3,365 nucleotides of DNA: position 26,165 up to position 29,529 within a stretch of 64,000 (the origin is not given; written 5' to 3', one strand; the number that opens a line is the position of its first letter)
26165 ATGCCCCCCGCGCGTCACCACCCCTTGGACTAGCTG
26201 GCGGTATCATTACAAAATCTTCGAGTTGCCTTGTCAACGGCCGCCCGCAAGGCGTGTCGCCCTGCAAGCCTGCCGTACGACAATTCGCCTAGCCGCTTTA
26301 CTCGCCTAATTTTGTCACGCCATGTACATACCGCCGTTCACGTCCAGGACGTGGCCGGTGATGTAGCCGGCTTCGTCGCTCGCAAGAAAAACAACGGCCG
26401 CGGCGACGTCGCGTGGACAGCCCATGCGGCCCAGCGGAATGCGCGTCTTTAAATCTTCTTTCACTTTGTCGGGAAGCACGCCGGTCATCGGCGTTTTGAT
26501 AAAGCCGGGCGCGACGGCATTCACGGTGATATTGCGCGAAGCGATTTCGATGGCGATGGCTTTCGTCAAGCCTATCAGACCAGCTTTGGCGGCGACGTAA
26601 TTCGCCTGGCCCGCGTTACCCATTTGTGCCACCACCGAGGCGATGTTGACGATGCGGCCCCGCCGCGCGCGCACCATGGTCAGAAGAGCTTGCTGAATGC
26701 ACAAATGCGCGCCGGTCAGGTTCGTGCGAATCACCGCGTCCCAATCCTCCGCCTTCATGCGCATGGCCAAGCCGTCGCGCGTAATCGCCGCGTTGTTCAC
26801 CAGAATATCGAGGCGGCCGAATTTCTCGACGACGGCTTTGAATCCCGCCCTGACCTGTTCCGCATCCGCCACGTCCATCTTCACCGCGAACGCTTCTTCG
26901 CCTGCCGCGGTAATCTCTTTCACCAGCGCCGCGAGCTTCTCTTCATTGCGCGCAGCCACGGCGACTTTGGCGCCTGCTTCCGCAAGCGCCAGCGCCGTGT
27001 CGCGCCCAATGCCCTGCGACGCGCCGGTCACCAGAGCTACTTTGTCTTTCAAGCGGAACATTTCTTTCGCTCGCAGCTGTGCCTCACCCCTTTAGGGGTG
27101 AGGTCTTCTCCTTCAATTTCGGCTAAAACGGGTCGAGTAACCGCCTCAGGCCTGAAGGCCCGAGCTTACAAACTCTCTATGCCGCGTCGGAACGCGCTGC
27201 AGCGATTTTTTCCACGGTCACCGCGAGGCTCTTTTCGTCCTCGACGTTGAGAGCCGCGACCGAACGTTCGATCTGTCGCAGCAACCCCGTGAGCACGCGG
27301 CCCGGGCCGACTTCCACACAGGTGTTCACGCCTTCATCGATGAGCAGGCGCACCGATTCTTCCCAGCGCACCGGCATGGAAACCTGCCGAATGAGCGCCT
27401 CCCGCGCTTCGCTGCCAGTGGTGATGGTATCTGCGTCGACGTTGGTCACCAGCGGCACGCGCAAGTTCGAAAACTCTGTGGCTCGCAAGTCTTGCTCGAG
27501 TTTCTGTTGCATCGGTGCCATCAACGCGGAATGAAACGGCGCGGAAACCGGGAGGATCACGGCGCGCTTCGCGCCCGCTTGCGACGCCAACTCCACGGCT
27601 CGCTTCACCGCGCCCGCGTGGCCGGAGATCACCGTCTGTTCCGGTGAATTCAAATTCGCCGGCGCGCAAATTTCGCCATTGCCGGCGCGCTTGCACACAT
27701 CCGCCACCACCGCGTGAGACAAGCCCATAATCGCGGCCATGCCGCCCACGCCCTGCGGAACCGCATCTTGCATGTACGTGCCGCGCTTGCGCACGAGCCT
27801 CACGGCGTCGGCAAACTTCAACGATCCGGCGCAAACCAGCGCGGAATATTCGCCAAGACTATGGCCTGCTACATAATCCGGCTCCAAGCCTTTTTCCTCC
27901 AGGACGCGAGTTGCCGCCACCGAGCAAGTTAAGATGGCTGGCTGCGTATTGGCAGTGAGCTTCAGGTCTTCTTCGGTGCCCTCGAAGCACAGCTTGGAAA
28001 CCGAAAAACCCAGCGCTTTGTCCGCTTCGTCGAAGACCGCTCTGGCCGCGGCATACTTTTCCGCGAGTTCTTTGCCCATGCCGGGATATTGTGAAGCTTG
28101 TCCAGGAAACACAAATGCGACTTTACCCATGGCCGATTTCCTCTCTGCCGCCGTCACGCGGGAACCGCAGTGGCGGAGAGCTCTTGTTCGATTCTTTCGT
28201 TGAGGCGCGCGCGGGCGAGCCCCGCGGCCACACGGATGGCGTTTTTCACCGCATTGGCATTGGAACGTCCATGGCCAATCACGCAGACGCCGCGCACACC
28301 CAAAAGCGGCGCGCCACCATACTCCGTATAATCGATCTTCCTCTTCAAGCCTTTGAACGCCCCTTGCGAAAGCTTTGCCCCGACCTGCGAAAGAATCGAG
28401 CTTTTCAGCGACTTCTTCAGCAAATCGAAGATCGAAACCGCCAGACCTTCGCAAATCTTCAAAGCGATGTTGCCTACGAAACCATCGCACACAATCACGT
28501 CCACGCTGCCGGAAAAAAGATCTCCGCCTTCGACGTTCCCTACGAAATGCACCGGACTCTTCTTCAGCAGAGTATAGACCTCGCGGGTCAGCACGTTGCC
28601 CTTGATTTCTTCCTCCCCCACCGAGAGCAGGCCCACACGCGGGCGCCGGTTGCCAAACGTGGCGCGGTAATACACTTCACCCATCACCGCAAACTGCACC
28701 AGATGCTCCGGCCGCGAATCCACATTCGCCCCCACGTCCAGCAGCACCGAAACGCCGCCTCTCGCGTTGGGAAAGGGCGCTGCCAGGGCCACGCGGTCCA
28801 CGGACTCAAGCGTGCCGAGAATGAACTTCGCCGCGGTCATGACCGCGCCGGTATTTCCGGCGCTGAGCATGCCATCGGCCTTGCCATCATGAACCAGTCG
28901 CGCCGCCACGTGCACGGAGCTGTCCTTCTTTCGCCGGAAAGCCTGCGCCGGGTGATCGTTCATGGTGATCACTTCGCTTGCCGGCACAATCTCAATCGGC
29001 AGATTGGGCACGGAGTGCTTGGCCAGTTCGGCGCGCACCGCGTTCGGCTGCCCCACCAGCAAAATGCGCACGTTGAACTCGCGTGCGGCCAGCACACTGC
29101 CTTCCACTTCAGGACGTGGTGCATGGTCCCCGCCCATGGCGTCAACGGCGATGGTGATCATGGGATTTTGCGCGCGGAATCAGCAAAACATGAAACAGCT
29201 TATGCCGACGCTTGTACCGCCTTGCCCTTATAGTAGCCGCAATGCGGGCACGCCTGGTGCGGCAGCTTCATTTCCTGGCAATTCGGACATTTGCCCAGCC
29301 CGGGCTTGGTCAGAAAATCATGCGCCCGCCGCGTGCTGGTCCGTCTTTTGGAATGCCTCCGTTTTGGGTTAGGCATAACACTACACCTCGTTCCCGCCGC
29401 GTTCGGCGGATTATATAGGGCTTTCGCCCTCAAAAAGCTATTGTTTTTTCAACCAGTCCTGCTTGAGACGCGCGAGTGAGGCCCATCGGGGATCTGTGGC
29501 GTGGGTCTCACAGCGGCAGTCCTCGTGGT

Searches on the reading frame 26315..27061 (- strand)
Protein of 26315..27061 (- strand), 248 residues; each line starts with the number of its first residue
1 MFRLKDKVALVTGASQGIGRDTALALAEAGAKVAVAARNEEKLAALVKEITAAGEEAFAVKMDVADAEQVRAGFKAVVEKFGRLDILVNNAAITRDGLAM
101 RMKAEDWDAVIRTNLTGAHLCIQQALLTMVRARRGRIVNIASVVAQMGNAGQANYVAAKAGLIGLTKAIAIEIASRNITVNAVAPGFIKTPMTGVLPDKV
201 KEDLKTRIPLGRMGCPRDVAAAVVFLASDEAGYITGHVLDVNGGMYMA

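Call 56: search_protein_families(library=pfam, proteins=[window:26315-27061:-], max_evalue=0.01)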
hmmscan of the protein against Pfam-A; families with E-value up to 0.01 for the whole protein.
window:26315-27061:- (248 aa): 4 families
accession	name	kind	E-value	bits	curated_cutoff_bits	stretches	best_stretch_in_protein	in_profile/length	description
PF13561.12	adh_short_C2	-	5e-70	236.2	27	1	13-245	1-235/236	Enoyl-(Acyl carrier protein) reductase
PF00106.31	adh_short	-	3e-64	216.6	26.6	1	7-197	1-191/195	short chain dehydrogenase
PF08659.16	KR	-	1e-18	68.4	22.6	1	9-162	3-156/180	KR domain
PF01370.27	Epimerase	-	0.0043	16.9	20.9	1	9-122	1-103/240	NAD dependent epimerase/dehydratase family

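Call 57: search_protein_families(library=ncbifam, proteins=[window:26315-27061:-], max_evalue=1e-10)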
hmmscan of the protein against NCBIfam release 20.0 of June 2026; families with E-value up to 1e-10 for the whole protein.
window:26315-27061:- (248 aa): 224 families (the best 25 are shown)
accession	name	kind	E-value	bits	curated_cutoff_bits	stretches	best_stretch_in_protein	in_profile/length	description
TIGR01830.1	3oxo_ACP_reduc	equivalog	5.5e-98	327.4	297.75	1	9-246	1-239/239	3-oxoacyl-[acyl-carrier-protein] reductase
NF004197.0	PRK05653.1-1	equivalog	1.2e-94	316.7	332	1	3-247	4-248/249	3-oxoacyl-ACP reductase FabG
NF004199.0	PRK05653.1-4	equivalog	1.6e-89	299.7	301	1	4-247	3-247/247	3-oxoacyl-ACP reductase FabG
NF004198.0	PRK05653.1-3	equivalog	2.9e-86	289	296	1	3-247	4-248/248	3-oxoacyl-ACP reductase FabG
NF009466.0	PRK12826.1-2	subfamily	1e-84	283.9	222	1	6-247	3-246/248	3-oxoacyl-ACP reductase FabG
TIGR01829.1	AcAcCoA_reduct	subfamily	2.3e-76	256.7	302.1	1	7-247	1-242/242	acetoacetyl-CoA reductase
NF004200.0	PRK05653.1-5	equivalog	7.4e-76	254.9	273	1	7-245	3-241/242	3-oxoacyl-ACP reductase FabG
NF009464.0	PRK12824.1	subfamily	3.1e-75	253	269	1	6-247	2-244/245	3-oxoacyl-ACP reductase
NF009547.0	PRK12936.1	subfamily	3.1e-73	246.4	436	1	1-247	1-244/245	3-ketoacyl-(acyl-carrier-protein) reductase NodG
NF053542.1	FlxB_rubin_SDR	equivalog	2.6e-71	240.2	340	1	7-245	1-239/239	flexirubin biosynthesis SDR family reductase FlxB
NF004791.0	PRK06138.1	equivalog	6.5e-70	235.3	312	1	3-246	2-250/252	SDR family oxidoreductase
NF005559.1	PRK07231.1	subfamily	6.8e-69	232.1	215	1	3-246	1-248/249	glucose 1-dehydrogenase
NF004818.0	PRK06172.1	equivalog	1.1e-67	228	336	1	3-245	4-250/253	SDR family oxidoreductase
NF040605.2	mycolic_FabG1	exception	1.5e-67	227.8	420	1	8-247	3-231/233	3-oxoacyl-ACP reductase FabG1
NF009546.0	PRK12935.1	equivalog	4.1e-67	226.3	418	1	1-247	1-247/247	acetoacetyl-CoA reductase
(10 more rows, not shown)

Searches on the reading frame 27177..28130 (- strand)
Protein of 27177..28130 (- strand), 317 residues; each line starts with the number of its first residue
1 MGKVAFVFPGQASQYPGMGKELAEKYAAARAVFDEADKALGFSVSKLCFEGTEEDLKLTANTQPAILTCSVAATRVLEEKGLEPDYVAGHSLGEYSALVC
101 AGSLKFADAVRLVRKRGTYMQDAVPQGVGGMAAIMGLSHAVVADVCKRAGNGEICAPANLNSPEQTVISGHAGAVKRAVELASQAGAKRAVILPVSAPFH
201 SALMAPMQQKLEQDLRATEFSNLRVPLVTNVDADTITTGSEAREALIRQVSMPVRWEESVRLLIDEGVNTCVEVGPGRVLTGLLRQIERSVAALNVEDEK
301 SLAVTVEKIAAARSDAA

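Call 56: search_protein_families(library=pfam, proteins=[window:27177-28130:-], max_evalue=0.01)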
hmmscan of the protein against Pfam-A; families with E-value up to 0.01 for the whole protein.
window:27177-28130:- (317 aa): 1 family
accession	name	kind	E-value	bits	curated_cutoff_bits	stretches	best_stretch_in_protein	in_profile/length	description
PF00698.26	Acyl_transf_1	-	6.3e-44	151.2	32.7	1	6-296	2-285/319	Acyl transferase domain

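Call 57: search_protein_families(library=ncbifam, proteins=[window:27177-28130:-], max_evalue=1e-10)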
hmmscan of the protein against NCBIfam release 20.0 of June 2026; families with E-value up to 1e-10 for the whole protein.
window:27177-28130:- (317 aa): 8 families
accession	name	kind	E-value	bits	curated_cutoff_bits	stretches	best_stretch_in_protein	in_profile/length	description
TIGR00128.1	fabD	equivalog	1.8e-108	362.4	260.9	1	3-289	2-288/290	ACP S-malonyltransferase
TIGR03131.1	malonate_mdcH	equivalog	1.3e-73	248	297.9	1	4-307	1-295/297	malonate decarboxylase subunit epsilon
NF045894.1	PKS_plus_SDR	equivalog_domain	1e-59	202.3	1740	1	2-289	530-816/1515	type I polyketide synthase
TIGR02813.1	omega_3_PfaA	subfamily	1.5e-38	131.4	1010.1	1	2-287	579-879/2582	polyketide-type polyunsaturated fatty acid synthase PfaA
NF037940.1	PKS_MbtD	equivalog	5.6e-31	107.4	1150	1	3-283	91-369/978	mycobactin polyketide synthase MbtD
NF037941.1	PKS_NbtC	equivalog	1.9e-28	98.9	1150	1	3-280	96-376/1027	nocobactin polyketide synthase NbtC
NF040607.1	mycolic_Pks13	equivalog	5.6e-27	93.7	2100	1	5-302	666-965/1680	polyketide synthase Pks13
NF041183.1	Pks2_ls1_myc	equivalog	5.2e-22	76.6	2400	1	6-292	535-818/2086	sulfolipid-1 biosynthesis phthioceranic/hydroxyphthioceranic acid synthase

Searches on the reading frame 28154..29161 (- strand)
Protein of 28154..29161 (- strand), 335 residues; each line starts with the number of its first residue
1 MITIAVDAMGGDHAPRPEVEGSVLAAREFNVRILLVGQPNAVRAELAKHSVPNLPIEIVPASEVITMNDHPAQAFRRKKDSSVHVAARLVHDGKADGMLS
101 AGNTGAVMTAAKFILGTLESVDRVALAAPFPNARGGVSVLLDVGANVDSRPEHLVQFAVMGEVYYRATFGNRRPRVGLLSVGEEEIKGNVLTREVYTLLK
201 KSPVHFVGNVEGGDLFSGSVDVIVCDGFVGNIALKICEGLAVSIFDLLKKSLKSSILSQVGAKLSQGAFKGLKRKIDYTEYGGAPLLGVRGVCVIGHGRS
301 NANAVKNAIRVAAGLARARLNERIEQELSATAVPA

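Call 57: search_protein_families(library=ncbifam, proteins=[window:28154-29161:-], max_evalue=1e-10)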
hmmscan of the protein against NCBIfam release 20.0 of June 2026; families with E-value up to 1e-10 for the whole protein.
window:28154-29161:- (335 aa): 3 families
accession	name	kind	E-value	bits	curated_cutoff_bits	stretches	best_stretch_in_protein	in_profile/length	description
TIGR00182.1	plsX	equivalog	7.9e-110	367.1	243.4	1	3-330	2-329/337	phosphate acyltransferase PlsX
NF010419.0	PRK13845.1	equivalog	9.9e-84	281.7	729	1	2-322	98-427/440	putative glycerol-3-phosphate acyltransferase PlsX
NF010420.0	PRK13846.1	equivalog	2.7e-56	191.1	536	1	2-328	3-315/316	phosphate acyltransferase PlsX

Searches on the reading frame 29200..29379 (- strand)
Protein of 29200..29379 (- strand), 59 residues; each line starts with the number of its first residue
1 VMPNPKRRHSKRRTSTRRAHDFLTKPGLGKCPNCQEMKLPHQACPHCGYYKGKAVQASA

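Call 57: search_protein_families(library=ncbifam, proteins=[window:29200-29379:-], max_evalue=1e-10)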
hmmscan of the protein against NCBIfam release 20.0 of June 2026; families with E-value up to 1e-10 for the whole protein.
window:29200-29379:- (59 aa): 1 family
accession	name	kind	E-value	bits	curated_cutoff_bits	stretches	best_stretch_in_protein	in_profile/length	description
TIGR01031.1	rpmF_bact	equivalog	4.1e-23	81.4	22.6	1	4-55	2-54/56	50S ribosomal protein L32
